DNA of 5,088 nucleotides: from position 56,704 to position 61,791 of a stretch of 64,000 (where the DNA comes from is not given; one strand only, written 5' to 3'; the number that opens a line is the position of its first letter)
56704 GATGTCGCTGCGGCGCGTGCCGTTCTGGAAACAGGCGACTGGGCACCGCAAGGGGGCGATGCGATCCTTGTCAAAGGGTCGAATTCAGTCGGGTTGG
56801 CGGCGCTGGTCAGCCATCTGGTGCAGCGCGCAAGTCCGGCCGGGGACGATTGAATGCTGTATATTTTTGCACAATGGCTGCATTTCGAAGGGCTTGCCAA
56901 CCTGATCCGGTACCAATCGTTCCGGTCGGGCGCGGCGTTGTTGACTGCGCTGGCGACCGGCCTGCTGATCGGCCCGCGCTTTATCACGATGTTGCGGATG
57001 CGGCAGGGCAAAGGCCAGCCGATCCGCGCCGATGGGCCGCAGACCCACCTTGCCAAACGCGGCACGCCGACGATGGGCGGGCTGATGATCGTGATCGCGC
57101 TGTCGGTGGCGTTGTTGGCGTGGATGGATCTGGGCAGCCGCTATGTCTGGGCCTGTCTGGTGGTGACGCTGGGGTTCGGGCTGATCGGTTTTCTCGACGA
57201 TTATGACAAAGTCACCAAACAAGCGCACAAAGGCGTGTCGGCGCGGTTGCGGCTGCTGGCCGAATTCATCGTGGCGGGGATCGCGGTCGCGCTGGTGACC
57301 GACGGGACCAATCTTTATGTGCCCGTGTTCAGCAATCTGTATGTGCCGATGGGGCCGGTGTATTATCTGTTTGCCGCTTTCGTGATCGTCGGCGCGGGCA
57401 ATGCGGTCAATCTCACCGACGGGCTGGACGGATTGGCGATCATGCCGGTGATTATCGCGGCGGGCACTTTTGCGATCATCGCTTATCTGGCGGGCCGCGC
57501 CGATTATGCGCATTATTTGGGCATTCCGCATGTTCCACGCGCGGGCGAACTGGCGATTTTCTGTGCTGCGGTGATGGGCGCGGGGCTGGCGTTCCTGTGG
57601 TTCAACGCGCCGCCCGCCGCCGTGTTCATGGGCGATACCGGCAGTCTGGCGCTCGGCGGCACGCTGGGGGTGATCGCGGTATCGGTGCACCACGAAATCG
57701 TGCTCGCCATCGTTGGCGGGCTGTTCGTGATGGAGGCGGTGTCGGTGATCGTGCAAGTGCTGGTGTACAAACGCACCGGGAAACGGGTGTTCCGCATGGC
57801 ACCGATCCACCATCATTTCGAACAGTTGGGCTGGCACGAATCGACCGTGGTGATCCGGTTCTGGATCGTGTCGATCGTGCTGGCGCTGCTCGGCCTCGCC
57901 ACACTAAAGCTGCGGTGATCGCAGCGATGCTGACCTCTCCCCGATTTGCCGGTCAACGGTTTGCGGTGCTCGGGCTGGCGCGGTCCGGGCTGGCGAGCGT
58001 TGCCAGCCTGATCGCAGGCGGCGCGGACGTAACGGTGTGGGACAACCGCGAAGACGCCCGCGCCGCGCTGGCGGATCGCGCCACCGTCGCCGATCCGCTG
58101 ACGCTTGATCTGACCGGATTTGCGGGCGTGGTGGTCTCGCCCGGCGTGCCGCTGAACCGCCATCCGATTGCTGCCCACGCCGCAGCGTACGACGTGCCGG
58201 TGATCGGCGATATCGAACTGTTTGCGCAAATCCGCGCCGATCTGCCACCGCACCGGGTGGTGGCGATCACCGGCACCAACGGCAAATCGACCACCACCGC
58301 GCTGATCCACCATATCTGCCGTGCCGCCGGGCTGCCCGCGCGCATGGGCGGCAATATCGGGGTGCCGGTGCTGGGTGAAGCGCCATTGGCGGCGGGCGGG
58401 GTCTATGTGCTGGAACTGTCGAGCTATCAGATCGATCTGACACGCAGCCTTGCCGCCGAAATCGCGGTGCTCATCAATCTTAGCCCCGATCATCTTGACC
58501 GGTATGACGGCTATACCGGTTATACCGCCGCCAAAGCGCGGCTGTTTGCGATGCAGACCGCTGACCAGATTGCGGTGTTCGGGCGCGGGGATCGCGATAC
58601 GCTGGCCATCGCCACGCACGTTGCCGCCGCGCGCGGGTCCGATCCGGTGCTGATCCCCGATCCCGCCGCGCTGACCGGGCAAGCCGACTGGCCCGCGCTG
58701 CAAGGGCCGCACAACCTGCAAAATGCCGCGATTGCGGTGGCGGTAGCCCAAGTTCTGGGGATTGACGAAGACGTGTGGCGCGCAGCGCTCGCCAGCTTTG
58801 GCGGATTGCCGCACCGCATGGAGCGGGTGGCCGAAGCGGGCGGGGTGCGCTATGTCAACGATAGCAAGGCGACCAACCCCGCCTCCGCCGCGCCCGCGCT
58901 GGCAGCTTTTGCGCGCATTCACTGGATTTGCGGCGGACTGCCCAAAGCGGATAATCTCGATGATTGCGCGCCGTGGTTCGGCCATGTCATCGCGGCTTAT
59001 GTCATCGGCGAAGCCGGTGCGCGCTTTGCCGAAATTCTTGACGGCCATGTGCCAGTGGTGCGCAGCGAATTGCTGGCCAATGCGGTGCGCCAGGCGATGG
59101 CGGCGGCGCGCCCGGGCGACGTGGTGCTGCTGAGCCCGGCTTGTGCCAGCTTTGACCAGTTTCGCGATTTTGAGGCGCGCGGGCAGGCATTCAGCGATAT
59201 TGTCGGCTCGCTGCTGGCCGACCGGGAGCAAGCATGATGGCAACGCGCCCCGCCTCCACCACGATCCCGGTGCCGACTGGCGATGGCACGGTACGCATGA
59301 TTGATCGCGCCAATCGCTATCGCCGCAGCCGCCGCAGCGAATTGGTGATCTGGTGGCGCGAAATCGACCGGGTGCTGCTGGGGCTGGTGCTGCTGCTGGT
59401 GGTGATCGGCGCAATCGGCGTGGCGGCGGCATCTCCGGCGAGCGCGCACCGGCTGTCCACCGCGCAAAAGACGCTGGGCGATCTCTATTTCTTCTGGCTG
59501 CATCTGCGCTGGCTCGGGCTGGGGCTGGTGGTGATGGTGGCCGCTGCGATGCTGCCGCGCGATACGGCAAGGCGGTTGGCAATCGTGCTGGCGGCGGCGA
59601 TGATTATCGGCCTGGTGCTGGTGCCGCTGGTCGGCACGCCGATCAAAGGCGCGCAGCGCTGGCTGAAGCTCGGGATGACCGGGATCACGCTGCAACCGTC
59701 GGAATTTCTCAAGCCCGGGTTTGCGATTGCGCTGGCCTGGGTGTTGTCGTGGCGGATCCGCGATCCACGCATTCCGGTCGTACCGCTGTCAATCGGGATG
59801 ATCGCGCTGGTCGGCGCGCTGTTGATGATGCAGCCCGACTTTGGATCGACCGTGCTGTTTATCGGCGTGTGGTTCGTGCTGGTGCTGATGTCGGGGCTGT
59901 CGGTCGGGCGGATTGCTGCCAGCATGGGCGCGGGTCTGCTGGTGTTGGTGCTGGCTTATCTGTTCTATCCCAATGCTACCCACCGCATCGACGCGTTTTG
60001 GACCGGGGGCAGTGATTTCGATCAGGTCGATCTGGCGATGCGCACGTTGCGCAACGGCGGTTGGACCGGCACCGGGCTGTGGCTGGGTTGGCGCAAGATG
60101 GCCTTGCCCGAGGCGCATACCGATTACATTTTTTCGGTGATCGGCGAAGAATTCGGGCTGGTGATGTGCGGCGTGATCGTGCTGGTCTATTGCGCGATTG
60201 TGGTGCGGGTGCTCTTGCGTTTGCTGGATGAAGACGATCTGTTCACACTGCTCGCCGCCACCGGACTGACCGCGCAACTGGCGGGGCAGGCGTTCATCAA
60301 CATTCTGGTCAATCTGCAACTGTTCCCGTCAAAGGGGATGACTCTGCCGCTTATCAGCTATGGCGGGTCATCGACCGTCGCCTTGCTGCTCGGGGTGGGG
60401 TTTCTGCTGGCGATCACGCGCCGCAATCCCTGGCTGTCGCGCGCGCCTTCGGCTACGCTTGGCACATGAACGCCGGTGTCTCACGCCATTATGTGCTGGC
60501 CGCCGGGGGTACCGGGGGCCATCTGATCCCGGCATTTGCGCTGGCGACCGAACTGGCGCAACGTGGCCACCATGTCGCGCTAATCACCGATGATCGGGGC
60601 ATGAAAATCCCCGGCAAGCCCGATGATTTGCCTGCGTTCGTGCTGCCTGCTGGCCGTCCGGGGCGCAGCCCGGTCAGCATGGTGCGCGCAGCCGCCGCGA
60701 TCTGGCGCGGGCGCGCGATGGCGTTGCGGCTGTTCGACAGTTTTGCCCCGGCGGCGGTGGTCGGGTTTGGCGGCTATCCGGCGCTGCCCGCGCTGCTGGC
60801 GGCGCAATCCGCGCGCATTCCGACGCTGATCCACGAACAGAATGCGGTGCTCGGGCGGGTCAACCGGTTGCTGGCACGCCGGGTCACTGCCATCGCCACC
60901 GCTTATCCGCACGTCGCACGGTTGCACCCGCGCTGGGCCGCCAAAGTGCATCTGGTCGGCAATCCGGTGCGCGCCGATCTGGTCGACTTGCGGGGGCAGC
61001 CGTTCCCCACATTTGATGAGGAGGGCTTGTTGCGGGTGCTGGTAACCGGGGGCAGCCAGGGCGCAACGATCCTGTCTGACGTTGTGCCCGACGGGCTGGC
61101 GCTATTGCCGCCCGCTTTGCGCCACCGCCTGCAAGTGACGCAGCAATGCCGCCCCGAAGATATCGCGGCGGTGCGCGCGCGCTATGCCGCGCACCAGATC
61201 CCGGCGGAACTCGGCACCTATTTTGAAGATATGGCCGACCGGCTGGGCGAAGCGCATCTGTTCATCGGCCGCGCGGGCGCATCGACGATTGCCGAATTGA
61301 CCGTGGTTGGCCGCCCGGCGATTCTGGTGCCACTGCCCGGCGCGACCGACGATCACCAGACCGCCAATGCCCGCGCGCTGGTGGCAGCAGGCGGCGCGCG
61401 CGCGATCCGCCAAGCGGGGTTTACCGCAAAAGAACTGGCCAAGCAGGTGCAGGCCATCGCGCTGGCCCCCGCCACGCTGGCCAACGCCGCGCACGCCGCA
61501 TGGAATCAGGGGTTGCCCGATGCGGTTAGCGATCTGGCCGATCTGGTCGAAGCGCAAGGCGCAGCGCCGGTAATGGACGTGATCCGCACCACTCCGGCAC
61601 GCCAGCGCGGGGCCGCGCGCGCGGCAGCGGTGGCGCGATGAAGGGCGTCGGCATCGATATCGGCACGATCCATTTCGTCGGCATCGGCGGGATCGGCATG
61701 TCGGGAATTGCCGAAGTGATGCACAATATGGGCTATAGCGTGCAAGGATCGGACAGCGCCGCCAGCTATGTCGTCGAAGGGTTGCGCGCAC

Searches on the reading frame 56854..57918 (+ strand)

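Call 88: search_protein_families(library=pfam, proteins=[window:56854-57918:+], max_evalue=0.00001)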
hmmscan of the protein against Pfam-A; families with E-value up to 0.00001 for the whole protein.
window:56854-57918:+ (354 aa): 2 families
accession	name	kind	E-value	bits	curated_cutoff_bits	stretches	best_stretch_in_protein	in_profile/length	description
PF00953.26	Glycos_transf_4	-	3.2e-33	115.4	27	1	99-278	2-159/160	Glycosyl transferase family 4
PF10555.14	MraY_sig1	-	9.2e-06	25.3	20.1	0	68-80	1-13/13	Phospho-N-acetylmuramoyl-pentapeptide-transferase signature 1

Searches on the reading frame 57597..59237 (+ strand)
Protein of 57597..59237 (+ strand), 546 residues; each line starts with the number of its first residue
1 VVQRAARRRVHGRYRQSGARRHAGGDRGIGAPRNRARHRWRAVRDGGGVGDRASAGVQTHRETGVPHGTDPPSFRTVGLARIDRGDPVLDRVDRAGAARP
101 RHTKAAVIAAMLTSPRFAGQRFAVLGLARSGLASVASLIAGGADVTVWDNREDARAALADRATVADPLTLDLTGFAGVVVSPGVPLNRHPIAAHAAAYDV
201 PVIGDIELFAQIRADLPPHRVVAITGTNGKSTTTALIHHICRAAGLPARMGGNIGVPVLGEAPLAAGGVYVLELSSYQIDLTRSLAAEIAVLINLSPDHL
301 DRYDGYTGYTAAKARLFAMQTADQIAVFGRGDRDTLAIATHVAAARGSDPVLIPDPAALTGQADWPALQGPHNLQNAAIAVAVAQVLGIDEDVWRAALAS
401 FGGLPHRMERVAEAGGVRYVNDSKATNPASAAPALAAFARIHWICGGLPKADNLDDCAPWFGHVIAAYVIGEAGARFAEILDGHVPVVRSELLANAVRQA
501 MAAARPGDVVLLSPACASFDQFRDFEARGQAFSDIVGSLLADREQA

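Call 88: search_protein_families(library=pfam, proteins=[window:57597-59237:+], max_evalue=0.00001)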
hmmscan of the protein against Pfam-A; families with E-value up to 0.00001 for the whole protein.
window:57597-59237:+ (546 aa): 3 families
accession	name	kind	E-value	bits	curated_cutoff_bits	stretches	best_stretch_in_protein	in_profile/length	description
PF08245.18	Mur_ligase_M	-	3.2e-21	76.7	24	1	224-333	1-126/200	Mur ligase middle domain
PF02875.26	Mur_ligase_C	-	3.1e-13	51.1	28.4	1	406-516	1-127/127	Mur ligase, glutamate ligase domain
PF21799.2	MurD-like_N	-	1.2e-06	29.2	27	1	121-204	2-88/88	Mur ligase MurD-like, N-terminal domain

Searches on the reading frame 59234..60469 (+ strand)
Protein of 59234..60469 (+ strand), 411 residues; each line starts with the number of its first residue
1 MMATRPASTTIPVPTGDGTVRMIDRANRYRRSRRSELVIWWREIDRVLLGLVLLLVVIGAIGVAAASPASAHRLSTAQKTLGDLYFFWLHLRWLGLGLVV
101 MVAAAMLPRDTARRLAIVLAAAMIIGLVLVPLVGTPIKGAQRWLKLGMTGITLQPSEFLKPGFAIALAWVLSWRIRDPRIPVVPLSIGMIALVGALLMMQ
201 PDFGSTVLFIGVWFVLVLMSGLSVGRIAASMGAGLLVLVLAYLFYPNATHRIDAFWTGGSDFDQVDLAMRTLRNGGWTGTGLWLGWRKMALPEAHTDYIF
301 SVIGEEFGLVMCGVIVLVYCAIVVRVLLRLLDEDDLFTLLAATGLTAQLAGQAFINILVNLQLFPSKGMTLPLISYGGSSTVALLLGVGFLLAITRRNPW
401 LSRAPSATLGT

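Call 88: search_protein_families(library=pfam, proteins=[window:59234-60469:+], max_evalue=0.00001)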
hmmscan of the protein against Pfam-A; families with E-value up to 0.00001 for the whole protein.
window:59234-60469:+ (411 aa): 1 family
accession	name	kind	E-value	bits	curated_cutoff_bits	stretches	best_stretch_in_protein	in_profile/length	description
PF01098.24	FTSW_RODA_SPOVE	-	8.5e-68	229.4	26.4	1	49-397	5-353/356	Cell cycle protein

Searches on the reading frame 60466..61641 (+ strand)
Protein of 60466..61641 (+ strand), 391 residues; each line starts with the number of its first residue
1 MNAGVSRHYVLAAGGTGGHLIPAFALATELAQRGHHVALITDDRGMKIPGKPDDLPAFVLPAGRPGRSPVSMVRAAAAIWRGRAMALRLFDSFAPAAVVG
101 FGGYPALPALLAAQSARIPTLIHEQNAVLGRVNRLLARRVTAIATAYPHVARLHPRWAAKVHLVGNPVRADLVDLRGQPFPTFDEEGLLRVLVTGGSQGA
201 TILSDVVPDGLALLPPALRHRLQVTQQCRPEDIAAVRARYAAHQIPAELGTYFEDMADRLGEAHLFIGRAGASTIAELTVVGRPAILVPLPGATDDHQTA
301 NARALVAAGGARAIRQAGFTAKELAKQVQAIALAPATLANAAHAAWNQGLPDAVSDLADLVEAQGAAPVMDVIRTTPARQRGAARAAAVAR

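Call 88: search_protein_families(library=pfam, proteins=[window:60466-61641:+], max_evalue=0.00001)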
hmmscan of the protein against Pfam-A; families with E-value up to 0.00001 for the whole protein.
window:60466-61641:+ (391 aa): 3 families
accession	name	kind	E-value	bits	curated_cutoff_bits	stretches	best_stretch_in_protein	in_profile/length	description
PF04101.22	Glyco_tran_28_C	-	2.1e-38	132.4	22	1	191-355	2-164/166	Glycosyltransferase family 28 C-terminal domain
PF03033.26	Glyco_transf_28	-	1.4e-32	113.1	26.2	1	10-144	2-138/139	Glycosyltransferase family 28 N-terminal domain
PF13579.12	Glyco_trans_4_4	-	2.9e-08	34.6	29.7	1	25-176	9-146/158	Glycosyl transferase 4-like domain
